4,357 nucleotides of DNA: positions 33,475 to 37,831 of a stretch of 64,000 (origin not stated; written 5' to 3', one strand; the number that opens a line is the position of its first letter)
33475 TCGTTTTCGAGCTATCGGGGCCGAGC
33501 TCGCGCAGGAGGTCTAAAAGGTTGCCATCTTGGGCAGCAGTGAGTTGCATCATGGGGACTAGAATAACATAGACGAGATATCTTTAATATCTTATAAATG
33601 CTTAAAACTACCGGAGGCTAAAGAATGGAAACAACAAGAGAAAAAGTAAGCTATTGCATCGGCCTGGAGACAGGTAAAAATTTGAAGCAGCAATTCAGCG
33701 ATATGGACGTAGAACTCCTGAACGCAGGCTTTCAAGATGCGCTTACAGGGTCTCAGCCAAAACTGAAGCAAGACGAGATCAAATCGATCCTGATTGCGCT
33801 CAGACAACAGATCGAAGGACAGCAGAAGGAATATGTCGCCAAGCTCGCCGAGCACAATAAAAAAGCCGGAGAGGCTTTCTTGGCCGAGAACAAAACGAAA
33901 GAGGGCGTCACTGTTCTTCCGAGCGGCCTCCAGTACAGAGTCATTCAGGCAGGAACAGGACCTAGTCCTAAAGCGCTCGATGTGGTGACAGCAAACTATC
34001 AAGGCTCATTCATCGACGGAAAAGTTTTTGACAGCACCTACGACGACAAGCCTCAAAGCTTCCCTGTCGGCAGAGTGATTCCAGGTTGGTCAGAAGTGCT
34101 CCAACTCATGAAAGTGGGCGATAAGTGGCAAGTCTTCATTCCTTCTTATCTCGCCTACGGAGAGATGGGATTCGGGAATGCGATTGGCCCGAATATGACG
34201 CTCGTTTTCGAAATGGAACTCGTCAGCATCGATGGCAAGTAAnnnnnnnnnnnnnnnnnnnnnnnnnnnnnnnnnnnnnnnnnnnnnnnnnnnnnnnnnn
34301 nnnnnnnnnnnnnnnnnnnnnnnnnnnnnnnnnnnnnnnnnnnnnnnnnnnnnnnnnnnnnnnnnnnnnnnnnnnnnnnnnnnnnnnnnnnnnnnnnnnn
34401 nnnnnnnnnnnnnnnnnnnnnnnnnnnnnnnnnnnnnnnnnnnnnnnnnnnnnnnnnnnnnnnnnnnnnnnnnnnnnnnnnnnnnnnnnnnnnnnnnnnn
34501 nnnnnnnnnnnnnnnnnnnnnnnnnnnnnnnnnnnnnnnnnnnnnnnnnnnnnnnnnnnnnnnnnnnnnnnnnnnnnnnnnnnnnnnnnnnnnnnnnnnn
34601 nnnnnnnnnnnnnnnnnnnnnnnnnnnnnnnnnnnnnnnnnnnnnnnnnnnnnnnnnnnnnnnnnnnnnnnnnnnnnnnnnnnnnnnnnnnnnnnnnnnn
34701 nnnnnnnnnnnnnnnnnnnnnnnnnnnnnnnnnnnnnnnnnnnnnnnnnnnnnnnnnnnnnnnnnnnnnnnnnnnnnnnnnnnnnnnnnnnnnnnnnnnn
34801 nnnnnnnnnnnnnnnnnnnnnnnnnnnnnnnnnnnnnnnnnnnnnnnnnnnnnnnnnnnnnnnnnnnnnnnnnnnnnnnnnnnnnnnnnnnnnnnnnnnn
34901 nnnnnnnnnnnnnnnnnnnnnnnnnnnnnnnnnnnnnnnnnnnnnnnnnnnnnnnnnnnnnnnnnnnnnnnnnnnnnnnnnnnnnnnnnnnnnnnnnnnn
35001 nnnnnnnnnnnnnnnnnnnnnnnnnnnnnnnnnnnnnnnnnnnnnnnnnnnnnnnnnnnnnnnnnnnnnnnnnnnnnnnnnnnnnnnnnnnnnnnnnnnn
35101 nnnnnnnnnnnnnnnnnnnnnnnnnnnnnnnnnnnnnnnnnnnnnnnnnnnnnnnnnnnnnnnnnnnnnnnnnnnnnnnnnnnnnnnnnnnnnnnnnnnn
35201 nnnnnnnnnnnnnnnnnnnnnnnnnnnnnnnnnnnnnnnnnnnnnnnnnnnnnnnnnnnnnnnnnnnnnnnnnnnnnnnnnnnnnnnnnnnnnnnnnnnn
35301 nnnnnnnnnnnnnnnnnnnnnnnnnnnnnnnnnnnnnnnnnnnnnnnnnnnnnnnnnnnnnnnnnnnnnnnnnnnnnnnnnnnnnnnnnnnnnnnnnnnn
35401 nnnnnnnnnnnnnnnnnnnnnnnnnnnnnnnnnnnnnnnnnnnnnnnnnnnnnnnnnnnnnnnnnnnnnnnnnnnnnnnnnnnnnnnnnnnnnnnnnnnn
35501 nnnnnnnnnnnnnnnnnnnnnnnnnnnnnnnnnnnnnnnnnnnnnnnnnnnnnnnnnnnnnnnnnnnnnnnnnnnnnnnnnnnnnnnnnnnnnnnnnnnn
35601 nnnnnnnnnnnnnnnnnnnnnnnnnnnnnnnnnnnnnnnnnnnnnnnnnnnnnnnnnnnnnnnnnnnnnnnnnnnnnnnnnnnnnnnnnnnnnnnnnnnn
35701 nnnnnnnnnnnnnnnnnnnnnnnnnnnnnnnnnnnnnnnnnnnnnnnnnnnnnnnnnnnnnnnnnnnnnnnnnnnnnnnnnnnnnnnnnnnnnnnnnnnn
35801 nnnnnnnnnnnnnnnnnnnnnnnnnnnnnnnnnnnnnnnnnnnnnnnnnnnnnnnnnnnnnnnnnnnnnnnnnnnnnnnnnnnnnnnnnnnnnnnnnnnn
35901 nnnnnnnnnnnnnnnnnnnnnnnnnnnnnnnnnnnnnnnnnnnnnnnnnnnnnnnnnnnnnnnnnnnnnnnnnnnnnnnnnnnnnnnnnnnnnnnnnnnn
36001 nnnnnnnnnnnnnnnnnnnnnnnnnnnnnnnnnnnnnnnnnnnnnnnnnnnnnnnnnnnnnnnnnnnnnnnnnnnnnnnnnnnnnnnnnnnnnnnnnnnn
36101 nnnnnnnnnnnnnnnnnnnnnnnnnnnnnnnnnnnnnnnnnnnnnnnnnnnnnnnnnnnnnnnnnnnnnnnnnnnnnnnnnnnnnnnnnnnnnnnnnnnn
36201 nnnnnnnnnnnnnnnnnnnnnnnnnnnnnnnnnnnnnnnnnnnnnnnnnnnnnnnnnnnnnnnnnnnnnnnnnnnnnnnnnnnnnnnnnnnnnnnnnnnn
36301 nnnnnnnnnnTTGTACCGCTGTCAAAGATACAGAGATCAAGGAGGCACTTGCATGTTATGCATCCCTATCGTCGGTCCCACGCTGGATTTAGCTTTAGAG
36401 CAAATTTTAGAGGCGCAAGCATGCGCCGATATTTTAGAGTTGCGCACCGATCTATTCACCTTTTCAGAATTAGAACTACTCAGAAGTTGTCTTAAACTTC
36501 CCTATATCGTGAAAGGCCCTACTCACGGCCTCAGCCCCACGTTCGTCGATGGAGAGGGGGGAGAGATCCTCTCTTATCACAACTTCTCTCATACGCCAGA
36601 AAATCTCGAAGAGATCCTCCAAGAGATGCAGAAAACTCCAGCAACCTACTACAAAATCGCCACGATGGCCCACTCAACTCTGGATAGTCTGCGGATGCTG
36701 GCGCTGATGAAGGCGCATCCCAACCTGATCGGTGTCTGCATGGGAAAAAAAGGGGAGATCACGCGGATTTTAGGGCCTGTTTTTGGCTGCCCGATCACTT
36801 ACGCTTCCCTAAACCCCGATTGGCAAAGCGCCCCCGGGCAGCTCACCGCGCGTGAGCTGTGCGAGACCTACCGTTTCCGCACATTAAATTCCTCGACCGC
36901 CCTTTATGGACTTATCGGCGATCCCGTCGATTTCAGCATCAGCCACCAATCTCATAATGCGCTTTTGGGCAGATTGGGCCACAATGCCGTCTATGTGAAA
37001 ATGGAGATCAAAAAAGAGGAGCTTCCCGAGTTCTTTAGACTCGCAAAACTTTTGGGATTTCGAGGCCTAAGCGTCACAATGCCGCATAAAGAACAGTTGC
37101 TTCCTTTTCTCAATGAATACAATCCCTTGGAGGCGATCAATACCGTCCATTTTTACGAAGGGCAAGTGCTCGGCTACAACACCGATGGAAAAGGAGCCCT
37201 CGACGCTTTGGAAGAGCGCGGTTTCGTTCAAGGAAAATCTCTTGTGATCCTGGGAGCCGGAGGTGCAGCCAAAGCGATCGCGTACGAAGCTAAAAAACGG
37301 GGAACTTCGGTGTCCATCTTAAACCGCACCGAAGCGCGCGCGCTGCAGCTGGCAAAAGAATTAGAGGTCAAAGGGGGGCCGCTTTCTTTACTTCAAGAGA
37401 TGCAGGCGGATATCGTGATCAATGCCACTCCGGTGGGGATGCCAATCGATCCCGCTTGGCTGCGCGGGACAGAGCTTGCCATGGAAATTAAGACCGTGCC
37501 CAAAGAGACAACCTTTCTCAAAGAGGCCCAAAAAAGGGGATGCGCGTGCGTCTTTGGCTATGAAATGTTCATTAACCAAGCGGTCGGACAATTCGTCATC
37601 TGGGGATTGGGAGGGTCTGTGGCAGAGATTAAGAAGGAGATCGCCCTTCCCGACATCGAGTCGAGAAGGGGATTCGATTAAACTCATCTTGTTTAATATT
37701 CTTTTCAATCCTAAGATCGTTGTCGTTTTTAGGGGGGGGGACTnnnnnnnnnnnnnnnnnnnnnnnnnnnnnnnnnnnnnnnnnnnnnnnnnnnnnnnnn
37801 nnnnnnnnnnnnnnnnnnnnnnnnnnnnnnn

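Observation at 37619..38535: A mini-island carrying a permuted papain-like hydrolase, flanked by a 63-bp duplication of the aroDE 3' end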

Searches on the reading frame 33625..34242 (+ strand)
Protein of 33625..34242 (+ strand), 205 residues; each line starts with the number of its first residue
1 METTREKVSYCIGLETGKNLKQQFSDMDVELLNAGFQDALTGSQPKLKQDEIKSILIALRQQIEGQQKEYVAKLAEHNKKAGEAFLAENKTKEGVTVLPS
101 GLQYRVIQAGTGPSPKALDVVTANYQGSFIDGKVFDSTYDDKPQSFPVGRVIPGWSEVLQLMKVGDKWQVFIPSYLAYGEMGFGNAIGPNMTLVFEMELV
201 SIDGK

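Call 80: search_protein_families(library=pfam, proteins=[window:33625-34242:+], max_evalue=0.001)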
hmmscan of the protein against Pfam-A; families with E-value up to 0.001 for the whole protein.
window:33625-34242:+ (205 aa): 2 families
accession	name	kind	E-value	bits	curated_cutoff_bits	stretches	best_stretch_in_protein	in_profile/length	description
PF01346.23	FKBP_N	-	8.1e-29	100.8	22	1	6-106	2-97/97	Domain amino terminal to FKBP-type peptidyl-prolyl isomerase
PF00254.34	FKBP_C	-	1.4e-25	89.8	21.1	1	114-200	3-94/94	FKBP-type peptidyl-prolyl cis-trans isomerase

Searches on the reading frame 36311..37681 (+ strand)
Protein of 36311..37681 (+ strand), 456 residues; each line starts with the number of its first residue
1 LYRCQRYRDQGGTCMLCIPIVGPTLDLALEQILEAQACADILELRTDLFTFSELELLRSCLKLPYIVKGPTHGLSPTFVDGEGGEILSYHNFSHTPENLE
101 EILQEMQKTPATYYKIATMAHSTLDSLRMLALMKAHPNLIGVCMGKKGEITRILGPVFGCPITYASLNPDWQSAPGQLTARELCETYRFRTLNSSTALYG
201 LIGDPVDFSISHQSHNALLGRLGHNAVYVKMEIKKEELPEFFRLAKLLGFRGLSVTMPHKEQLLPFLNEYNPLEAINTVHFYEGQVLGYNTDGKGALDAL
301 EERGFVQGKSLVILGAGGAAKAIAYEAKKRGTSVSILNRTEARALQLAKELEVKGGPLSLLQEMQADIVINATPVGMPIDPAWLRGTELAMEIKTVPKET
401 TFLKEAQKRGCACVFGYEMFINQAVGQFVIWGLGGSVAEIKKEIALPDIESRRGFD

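Call 6: search_protein_families(library=pfam, proteins=[window:36311-37681:+], max_evalue=1)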
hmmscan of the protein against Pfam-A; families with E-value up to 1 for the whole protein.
window:36311-37681:+ (456 aa): 12 families
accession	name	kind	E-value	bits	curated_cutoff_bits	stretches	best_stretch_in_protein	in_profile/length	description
PF01487.21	DHquinase_I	-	5.4e-34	118.7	22.2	2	86-187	121-230/230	Type I 3-dehydroquinase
PF08501.16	Shikimate_dh_N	-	4e-19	69.1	27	1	201-279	1-83/83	Shikimate dehydrogenase substrate binding domain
PF01488.26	Shikimate_DH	-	8.7e-08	32.8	24.3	1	306-374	10-84/138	Shikimate / quinate 5-dehydrogenase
PF03807.23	F420_oxidored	-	5.6e-05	24.1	21.6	1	311-375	2-69/94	NADP oxidoreductase coenzyme F420-dependent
PF18317.6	SDH_C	-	0.0067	16.6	25.8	1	416-431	1-16/31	Shikimate 5'-dehydrogenase C-terminal domain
PF02826.25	2-Hacid_dh_C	-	0.019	14.8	25.1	1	306-374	34-100/178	D-isomer specific 2-hydroxyacid dehydrogenase, NAD binding domain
PF01408.29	GFO_IDH_MocA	-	0.072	14.2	24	1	311-378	3-71/120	Oxidoreductase family, NAD-binding Rossmann fold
PF04023.20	FeoA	-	0.088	13.3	23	1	285-346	13-71/74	FeoA domain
PF00106.31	adh_short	-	0.091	12.7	26.6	1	312-355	4-48/195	short chain dehydrogenase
PF07991.19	KARI_N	-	0.17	11.9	20.6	1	306-374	2-69/165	Acetohydroxy acid isomeroreductase, NADPH-binding domain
PF03435.24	Sacchrp_dh_NADP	-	0.22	12.3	25.1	1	312-351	2-43/129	Saccharopine dehydrogenase NADP binding domain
PF00890.30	FAD_binding_2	-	0.23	11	20.4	1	311-345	2-36/414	FAD binding domain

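Call 19: find_related_loci(query=window:36353-37681:+, collection=genome_contigs, flank=6000)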
Query window:36353-37681:+ (442 aa) in genome_contigs; peptide patterns used: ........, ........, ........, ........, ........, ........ (x = any residue, [..] = any of these).
116 stretches matched a pattern; 31 encode a relative of the query (tblastn E <= 1e-3); 31 distinct loci.
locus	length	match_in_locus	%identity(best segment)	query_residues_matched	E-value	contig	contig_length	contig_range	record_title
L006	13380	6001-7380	43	1-417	6e-109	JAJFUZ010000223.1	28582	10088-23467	MAG: Parachlamydia sp. isolate bin.582 k141_1055016, whole genome shotgun sequence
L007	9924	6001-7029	44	72-417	1e-76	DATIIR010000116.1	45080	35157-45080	MAG TPA_asm: Chlamydiales bacterium isolate SMAG_U15670 k141_178485, whole genome shotgun sequence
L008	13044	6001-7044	43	72-420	4e-75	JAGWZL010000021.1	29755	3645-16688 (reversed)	MAG: Verrucomicrobia bacterium isolate REEB52 contig-150_1884, whole genome shotgun sequence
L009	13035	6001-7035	42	72-417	1e-72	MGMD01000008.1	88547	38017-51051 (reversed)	MAG: Chlamydiae bacterium RIFCSPLOWO2_12_FULL_45_20 rifcsplowo2_12_scaffold_143, whole genome shotgun sequence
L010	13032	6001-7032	44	74-418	1e-76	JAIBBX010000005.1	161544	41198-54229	MAG: Parachlamydiales bacterium isolate SSF52 NODE_1177_length_161544_cov_25.696073, whole genome shotgun sequence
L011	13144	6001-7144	42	70-439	4e-58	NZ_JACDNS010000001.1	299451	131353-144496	MAG: Thermococcus sp. isolate GB_MAG1_027 c_000000000020, whole genome shotgun sequence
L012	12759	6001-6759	35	177-417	2e-33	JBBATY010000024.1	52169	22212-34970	MAG: Ilumatobacteraceae bacterium isolate EUL_283 ctg24-EUL_283, whole genome shotgun sequence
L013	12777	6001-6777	37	172-411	8e-32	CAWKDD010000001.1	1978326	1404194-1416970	MAG: uncultured Acidimicrobiales bacterium isolate MFD05512.bin.2.134 genome assembly, contig: contig_12149, whole genom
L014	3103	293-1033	35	182-417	2e-31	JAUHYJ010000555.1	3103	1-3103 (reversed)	MAG: Acidimicrobiia bacterium isolate 3_bin.6 NODE_42199_length_3103_cov_1.068212, whole genome shotgun sequence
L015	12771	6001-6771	33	179-417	7e-30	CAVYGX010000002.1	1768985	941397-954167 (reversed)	MAG: uncultured Acidimicrobiales bacterium isolate MFD03399.bin.2.91 genome assembly, contig: contig_13092, whole genome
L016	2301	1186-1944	33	177-417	9e-30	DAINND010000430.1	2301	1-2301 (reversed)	MAG TPA_asm: Ilumatobacteraceae bacterium isolate CTOTU1217 NODE_52414_length_2301_cov_4.497329, whole genome shotgun se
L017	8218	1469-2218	36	179-410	6e-29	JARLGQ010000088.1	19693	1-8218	MAG: Acidimicrobiales bacterium isolate MAG_BO157 MetaBAT2_Bin_157_sub_Oxic_k141_436154, whole genome shotgun sequence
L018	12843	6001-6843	32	178-429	2e-28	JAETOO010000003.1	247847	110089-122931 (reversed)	MAG: Oscillospiraceae bacterium isolate S14_Bin4 scaffold_38, whole genome shotgun sequence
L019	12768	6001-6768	34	178-417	7e-27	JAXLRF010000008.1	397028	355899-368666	MAG: Acidimicrobiales bacterium isolate STL-ACT2 C2.190.fa-8, whole genome shotgun sequence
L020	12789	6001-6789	34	182-417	4e-25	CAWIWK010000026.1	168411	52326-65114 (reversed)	MAG: uncultured Acidimicrobiales bacterium isolate MFD04780.bin.3.335 genome assembly, contig: contig_22903, whole genom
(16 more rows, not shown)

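Call 27: find_homologous_proteins(query=window:36353-37681:+, max_evalue=1e-60)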
Query window:36353-37681:+ (442 aa): 1206 proteins with E <= 1e-60 among 8000 candidates; the best 120 are listed.
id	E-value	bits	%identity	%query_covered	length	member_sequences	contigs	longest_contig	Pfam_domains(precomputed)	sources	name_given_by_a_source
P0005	3.3e-296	1000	100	100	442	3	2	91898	PF08501.17,PF01487.23,PF01488.27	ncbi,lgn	-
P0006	1.2e-206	705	75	95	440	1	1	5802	PF08501.17,PF01487.23,PF01488.27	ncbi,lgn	-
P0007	3.3e-123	430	48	94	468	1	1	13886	PF08501.17,PF01487.23,PF01488.27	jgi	jgi:3-dehydroquinate dehydratase / shikimate dehydrogenase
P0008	1.5e-118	415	46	94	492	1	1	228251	PF08501.17,PF01487.23,PF01488.27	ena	-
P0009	1.7e-118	414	48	91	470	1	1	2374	PF08501.17,PF01487.23,PF01488.27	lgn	-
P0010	1.8e-118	414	47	96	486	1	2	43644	PF08501.17,PF01487.23,PF01488.27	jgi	jgi:3-dehydroquinate dehydratase / shikimate dehydrogenase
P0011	2.6e-118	414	46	94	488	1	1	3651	PF08501.17,PF01487.23,PF01488.27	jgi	jgi:3-dehydroquinate dehydratase/shikimate dehydrogenase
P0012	3.3e-118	413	48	94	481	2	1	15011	PF08501.17,PF01487.23,PF01488.27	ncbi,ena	-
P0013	6.5e-118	412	47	94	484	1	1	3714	PF08501.17,PF01487.23,PF01488.27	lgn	-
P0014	5.2e-116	406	46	97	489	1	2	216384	PF08501.17,PF01487.23,PF01488.27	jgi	-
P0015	1.1e-115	405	46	97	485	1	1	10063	PF08501.17,PF18317.7,PF01487.23,PF01488.27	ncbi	-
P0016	2.6e-115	404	47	94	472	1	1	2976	PF08501.17,PF01487.23,PF01488.27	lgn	-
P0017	2.1e-114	401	45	94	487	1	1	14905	PF08501.17,PF01487.23,PF01488.27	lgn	-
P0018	2.4e-114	401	47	98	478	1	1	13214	PF08501.17,PF18317.7,PF01487.23,PF01488.27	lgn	-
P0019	4.0e-114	400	46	94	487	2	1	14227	PF08501.17,PF18317.7,PF01487.23,PF01488.27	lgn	-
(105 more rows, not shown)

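Call 28: find_encoding_contigs(protein=P0006, flank=8000)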
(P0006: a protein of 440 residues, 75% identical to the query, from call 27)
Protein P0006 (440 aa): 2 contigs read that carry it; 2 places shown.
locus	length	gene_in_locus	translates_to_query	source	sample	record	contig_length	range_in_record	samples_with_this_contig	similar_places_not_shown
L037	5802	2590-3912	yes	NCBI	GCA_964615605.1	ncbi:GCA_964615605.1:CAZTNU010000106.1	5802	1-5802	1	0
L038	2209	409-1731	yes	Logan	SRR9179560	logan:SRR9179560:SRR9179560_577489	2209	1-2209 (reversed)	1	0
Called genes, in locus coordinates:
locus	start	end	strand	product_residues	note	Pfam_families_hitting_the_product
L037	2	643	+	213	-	?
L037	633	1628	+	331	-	PF01264:Chorismate_synt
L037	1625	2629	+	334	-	PF00465:Fe-ADH (weak), PF13685:Fe-ADH_2, PF01761:DHQ_synthase, PF24621:DHQS_C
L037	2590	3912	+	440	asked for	PF01487:DHquinase_I, PF08501:Shikimate_dh_N, PF01488:Shikimate_DH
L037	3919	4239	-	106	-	-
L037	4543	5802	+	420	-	?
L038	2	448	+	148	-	?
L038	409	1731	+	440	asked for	PF01487:DHquinase_I, PF08501:Shikimate_dh_N, PF01488:Shikimate_DH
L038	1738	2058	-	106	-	-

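Call 67: list_cluster_members(proteins=[P0005, P0003, P0006])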
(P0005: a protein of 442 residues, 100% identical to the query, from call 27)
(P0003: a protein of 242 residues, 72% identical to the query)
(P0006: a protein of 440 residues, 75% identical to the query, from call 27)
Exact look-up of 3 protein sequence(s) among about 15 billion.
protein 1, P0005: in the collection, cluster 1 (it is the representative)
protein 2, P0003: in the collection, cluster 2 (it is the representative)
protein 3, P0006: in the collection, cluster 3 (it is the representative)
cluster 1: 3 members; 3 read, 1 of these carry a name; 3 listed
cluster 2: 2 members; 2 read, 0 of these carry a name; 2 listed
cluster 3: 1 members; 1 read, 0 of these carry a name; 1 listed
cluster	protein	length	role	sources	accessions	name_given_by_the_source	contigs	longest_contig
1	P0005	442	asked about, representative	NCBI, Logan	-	-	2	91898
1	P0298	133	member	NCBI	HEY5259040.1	MAG TPA: type I 3-dehydroquinate dehydratase, partial [Rhabdochlamydiaceae bacterium]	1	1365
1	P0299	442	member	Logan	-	-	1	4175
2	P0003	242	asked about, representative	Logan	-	-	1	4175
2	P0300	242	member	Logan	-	-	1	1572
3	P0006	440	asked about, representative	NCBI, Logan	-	-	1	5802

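Call 87: search_protein_families(library=pfam, proteins=[L037:3922-4239:-, L037:4543-5802:+], max_evalue=1)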
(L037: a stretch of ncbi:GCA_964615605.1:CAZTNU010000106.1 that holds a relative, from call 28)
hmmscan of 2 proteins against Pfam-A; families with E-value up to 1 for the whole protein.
L037:3922-4239:- (106 aa): 2 families
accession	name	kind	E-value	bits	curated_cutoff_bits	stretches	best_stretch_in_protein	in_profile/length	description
PF12937.12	F-box-like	-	0.0052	17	24.3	1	37-62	3-28/47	F-box-like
PF00646.38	F-box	-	0.025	15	20.5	1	37-62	3-28/43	F-box domain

L037:4543-5802:+ (420 aa): 2 families
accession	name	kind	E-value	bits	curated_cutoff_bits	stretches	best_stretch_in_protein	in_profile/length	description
PF14920.11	MTBP_C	-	0.12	12.5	28.4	1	253-298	28-72/257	MDM2-binding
PF01628.27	HrcA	-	0.22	11.9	22.2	1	138-220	75-165/215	HrcA protein C terminal domain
